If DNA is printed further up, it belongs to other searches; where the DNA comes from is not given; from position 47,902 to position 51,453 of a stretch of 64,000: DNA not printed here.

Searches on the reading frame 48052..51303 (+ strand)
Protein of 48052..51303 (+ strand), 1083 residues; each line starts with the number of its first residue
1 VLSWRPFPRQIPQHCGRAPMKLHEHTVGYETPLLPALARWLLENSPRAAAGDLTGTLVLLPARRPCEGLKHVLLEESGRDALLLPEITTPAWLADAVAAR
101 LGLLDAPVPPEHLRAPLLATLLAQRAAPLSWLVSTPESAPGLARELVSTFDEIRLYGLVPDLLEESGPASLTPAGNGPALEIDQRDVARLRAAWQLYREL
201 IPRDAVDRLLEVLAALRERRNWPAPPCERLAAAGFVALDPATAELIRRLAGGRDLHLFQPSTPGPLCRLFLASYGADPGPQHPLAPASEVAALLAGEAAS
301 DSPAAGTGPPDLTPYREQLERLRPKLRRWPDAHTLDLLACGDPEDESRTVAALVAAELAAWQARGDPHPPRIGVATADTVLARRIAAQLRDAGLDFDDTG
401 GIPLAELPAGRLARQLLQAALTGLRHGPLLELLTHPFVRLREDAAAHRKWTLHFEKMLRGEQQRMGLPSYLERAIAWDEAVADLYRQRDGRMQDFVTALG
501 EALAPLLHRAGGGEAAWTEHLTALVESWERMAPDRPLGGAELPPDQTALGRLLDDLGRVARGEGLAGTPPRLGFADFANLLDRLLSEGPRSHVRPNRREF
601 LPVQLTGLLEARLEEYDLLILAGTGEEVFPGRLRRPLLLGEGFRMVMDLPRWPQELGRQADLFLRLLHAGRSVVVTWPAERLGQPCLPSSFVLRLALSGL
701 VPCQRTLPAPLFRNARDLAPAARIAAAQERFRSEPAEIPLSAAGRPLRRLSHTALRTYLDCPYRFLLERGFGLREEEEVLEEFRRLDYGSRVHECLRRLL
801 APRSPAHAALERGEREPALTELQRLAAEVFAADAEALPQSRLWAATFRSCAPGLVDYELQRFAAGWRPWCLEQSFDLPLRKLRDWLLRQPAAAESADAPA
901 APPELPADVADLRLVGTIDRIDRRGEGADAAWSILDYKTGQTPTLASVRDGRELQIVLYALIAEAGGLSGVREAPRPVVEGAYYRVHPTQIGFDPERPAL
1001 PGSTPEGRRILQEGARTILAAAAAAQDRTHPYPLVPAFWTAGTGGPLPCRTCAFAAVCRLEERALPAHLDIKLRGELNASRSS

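Call 68: search_protein_families(library=pfam, proteins=[window:48052-51303:+], max_evalue=0.00001)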
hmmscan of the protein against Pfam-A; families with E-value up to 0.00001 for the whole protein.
window:48052-51303:+ (1083 aa): 1 family
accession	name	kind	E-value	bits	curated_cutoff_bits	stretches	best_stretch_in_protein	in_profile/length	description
PF12705.13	PDDEXK_1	-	8e-36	124.7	22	1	749-1059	1-247/247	PD-(D/E)XK nuclease superfamily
